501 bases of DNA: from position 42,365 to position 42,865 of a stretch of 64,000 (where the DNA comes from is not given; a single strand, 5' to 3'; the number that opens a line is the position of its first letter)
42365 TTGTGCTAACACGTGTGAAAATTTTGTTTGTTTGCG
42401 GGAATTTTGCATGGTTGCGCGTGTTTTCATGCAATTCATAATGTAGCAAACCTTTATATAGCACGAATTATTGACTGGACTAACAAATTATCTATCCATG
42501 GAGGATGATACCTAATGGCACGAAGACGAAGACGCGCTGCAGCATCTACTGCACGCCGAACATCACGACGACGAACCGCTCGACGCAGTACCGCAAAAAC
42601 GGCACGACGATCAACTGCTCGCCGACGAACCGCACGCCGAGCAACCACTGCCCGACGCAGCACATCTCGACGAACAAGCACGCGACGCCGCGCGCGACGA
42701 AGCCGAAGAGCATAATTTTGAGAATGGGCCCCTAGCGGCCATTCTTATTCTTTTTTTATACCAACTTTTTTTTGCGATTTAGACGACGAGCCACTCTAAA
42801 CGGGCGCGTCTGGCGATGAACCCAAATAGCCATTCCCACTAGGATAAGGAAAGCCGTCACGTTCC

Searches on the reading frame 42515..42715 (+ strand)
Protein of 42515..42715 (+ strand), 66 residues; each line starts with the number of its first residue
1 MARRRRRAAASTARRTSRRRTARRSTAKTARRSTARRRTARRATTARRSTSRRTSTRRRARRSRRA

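Call 62: find_encoding_contigs(protein=window:42515-42715:+, flank=1500, max_places=4)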
Protein window:42515-42715:+ (66 aa): no gene with exactly this product is on record in the collection.
